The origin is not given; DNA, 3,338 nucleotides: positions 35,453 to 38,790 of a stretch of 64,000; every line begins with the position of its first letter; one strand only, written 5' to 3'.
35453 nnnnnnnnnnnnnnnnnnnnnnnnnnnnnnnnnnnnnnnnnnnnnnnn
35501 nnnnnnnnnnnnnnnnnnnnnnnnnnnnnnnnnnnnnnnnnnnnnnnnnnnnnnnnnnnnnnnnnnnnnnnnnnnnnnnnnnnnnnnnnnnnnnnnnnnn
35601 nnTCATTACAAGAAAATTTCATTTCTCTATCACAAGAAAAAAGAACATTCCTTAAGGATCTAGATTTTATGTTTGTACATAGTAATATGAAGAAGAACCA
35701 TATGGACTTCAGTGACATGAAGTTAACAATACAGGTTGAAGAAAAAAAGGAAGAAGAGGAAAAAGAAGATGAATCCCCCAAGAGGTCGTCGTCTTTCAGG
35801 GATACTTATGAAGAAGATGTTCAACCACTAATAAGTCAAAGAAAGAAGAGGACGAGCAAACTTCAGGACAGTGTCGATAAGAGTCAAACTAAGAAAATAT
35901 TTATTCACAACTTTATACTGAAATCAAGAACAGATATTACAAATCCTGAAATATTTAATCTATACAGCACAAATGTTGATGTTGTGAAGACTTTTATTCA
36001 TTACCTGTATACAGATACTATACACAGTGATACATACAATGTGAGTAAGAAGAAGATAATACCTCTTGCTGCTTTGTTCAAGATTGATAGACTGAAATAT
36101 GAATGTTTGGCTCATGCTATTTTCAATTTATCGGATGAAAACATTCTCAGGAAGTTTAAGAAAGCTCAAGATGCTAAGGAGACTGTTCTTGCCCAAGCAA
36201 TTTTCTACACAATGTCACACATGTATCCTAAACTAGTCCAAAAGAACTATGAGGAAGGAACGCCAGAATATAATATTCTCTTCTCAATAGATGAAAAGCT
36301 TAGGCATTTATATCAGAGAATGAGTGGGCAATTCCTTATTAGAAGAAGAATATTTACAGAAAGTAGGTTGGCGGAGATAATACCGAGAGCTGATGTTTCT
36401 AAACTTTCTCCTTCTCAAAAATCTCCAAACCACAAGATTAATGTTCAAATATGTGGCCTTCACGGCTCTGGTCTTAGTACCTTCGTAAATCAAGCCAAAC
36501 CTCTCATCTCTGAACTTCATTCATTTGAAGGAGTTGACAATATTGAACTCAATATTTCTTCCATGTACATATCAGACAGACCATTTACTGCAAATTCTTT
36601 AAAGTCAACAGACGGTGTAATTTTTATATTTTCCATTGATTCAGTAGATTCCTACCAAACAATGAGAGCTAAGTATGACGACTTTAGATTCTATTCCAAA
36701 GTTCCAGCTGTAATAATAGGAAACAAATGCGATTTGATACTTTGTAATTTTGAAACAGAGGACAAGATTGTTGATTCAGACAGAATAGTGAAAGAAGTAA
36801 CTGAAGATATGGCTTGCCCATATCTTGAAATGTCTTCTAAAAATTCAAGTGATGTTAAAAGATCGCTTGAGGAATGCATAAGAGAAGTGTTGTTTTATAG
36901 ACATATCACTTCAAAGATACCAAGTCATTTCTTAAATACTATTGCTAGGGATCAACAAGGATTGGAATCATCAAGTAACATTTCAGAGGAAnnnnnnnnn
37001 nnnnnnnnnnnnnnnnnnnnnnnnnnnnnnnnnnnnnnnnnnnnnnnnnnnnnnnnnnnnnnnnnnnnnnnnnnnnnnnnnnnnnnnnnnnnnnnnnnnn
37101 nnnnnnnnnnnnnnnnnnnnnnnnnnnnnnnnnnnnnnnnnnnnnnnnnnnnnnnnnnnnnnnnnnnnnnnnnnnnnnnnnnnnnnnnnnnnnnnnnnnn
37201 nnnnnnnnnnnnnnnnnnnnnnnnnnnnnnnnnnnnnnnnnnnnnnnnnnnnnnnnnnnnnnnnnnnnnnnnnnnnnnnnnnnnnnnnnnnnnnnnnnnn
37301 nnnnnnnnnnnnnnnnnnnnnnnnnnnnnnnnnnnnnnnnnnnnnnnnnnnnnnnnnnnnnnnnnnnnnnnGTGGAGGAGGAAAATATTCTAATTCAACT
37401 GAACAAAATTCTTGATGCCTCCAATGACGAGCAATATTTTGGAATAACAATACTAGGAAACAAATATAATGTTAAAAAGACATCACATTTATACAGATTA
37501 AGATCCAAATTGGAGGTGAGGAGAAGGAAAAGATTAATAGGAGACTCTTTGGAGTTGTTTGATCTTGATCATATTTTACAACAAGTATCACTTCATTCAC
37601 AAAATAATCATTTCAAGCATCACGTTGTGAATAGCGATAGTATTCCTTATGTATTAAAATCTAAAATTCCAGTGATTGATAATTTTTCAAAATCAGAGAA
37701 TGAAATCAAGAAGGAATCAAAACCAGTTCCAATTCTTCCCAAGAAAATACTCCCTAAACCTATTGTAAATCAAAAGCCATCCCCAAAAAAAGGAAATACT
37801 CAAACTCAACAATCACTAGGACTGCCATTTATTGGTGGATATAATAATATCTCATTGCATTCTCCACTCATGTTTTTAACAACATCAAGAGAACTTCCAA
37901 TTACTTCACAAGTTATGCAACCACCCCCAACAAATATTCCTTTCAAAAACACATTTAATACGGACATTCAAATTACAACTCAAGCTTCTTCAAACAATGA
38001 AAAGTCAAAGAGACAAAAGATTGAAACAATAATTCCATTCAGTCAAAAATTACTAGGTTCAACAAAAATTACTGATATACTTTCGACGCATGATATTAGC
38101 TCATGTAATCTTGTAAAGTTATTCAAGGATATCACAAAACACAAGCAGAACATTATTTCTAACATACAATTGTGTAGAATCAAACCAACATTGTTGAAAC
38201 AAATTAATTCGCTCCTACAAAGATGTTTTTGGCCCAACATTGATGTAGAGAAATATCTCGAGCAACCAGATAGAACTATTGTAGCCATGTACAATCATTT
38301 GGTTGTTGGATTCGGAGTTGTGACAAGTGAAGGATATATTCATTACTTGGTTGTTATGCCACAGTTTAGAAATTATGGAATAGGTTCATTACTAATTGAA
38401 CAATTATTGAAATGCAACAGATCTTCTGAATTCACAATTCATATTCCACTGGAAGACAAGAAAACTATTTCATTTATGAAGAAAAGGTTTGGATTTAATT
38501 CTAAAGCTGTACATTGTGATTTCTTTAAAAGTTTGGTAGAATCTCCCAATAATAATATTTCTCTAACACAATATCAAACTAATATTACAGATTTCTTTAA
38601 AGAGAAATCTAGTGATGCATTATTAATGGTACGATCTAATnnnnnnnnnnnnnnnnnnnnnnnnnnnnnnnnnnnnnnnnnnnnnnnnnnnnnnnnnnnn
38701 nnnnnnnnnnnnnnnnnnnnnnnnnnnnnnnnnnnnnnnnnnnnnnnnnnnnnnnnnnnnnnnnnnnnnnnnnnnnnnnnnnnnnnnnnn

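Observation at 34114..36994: Reverse-RhoBTB architecture: BTB-BTB-Ras-like GTPase with a degenerate P-loop; its stop codon is embedded in a splice donor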

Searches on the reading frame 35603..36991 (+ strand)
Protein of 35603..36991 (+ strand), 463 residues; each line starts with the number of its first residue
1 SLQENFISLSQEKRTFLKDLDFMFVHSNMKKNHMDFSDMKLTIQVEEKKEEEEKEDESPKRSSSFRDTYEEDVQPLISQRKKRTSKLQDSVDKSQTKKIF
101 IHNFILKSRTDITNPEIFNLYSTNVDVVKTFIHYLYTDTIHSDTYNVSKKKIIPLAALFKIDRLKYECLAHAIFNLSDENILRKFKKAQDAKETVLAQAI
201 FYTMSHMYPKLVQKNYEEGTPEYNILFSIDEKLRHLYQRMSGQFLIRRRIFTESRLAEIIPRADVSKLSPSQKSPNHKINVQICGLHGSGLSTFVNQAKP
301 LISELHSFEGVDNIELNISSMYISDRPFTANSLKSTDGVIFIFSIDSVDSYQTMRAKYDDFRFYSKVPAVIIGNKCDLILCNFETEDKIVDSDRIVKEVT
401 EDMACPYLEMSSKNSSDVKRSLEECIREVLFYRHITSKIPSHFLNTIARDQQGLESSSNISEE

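Call 49: predict_structure(alignment_id=A5)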
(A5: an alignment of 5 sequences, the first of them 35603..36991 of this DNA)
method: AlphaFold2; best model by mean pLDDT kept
length: 463 residues; sequences in the alignment: 5
mean_pLDDT: 61.1   pTM: 0.54
mean pLDDT of the five models: 61.1, 60.7, 58.7, 55.8, 54.9
residues with pLDDT >= 90: 35; 70-90: 174; 50-70: 87; < 50: 167
segments of 3 or more residues with pLDDT < 50: 1-123, 145-147, 378-388, 437-463
pLDDT, mean of each block of 10 residues (from residue 1): 25 32 30 28 27 31 29 26 27 29 41 39 51 58 52 62 63 79 90 77 83 87 89 74 74 74 55 66 86 89 76 82 72 80 82 86 86 67 44 70 83 85 89 60 45 44 30
secondary structure, 60 per line:
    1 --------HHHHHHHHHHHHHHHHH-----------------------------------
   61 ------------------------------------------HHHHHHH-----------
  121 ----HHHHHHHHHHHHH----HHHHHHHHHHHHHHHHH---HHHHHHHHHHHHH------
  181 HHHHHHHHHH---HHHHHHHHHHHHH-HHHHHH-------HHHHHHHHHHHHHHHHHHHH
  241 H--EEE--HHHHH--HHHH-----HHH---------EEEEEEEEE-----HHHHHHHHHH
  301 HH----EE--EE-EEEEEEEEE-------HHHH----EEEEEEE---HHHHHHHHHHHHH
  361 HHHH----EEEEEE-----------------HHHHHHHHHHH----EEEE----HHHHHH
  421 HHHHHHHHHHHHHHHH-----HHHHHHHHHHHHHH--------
elements in order: H9-25 H103-109 H125-137 H142-158 H162-174 H181-190 H194-206 H208-213 H221-241 E244-246 H249-253 H256-259 E277-285 H291-302 E314-322 H330-333 E338-344 H348-364 E369-374 H392-402 E407-410 H415-436 H442-455
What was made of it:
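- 36137..36424 (+): Helical region between BTB2 and the G domain (residues ~661-756). AF2 C-half model, helices 181-241, pLDDT ~75-90 (call 49).
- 36425..36916 (+): Ras-like G domain (residues ~757-920) with degenerate catalytic motifs. AF2 pLDDT 70-90 (call 49).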

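Call 53: fold_search(model_id=the predicted structure, library=pdb)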
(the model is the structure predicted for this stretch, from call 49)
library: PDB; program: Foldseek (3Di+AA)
matches with E <= 10: 1758; with E <= 0.001: 837
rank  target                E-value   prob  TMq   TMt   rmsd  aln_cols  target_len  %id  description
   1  5jcp_B                2.3e-07  1.00  0.28  0.36  20.0       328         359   16  RhoGAP domain of ARAP3 in complex with RhoA in the transition state (released 2016-06-22)
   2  6stf_A                4.8e-07  1.00  0.27  0.67   5.3       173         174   20  Human Rab8a phosphorylated at Ser111 in complex with GDP (released 2020-04-22)
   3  6y7g_B                5.7e-07  1.00  0.27  0.70   4.8       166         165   19  Structure of the human RAB3C in complex with GDP (released 2021-03-31)
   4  7jih_A                6.0e-07  1.00  0.27  0.73   4.6       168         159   21  HRAS A59E GppNHp (released 2022-03-02)
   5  6dzh_C                6.7e-07  1.00  0.27  0.75   3.6       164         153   20  HRAS G13D bound to GDP (H13GDP) (released 2019-07-10)
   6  7a47_A                7.1e-07  1.00  0.25  0.63   7.9       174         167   16  KRASG12C GDP form in complex with Cpd4 (released 2021-10-13)
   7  9n4c_C                8.4e-07  1.00  0.28  0.66   3.8       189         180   20  RhoA GTPase E102A bound to GTPgammaS (released 2026-02-11)
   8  7kmr                  8.4e-07  1.00  0.27  0.67   5.8       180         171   19  Crystal structure analysis of human KRAS mutant (released 2021-11-10)
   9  8aq7_B                9.4e-07  1.00  0.27  0.75   4.3       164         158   19  KRAS G12C IN COMPLEX WITH GDP AND COMPOUND 9 (released 2022-12-07)
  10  7wza                  9.4e-07  1.00  0.28  0.66   3.7       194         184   18  An open conformation Form 1 of switch II for RhoA (released 2023-02-22)
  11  7jih_B                1.1e-06  1.00  0.26  0.72   5.5       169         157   20  HRAS A59E GppNHp (released 2022-03-02)
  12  7btc_B                1.1e-06  1.00  0.28  0.73   6.1       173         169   17  Crystal structure of Rheb Y35N mutant bound to GDP (released 2020-06-17)
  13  4f38_A                1.1e-06  1.00  0.29  0.65   3.9       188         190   19  Crystal structure of geranylgeranylated RhoA in complex with RhoGDI in its active GPPNHP-bound form (released 2012-05-23)
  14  9rkn_D                1.1e-06  1.00  0.27  0.71   4.9       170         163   19  Crystal Structure of ACBI4-mediated ternary complex of KRAS G12R GCP with pVHL:ElonginC:ElonginB (released 2025-11-12)
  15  6p8w_A                1.1e-06  1.00  0.28  0.71   5.5       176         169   18  Crystal structure of human KRAS G12C covalently bound to an acryloylazetidine acetamide inhibitor. (released 2019-08-28)
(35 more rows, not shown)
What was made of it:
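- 36425..36916 (+): Foldseek aligns full-length small GTPases, target TM 0.65-0.75, E~1e-7 (call 53).
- On Ras superfamily small GTPase (Pfam PF00071): Foldseek aligns 164-194 columns to full-length Ras, Rho, Rab and Rheb, target TM 0.65-0.75 (call 53).
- Foldseek matches to full-length small GTPases (call 53). RhoA chains give slightly longer Foldseek alignments (call 53).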

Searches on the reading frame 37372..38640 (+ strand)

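Call 75: search_protein_families(library=pfam, proteins=[window:37372-38640:+], max_evalue=0.01)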
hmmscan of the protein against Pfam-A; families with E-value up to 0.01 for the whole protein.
window:37372-38640:+ (423 aa): 4 families
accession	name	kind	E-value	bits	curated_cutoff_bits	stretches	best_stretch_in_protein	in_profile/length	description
PF00583.31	Acetyltransf_1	-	4.6e-07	30.5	20.7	1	294-375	23-116/116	Acetyltransferase (GNAT) family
PF13508.13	Acetyltransf_7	-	1.2e-06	29.2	27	1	300-375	3-82/84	Acetyltransferase (GNAT) domain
PF13673.13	Acetyltransf_10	-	1.1e-05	25.9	23.6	1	293-351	23-82/128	Acetyltransferase (GNAT) domain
PF18014.7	Acetyltransf_18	-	0.0052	16.9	22.7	0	294-375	19-99/124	Acetyltransferase (GNAT) domain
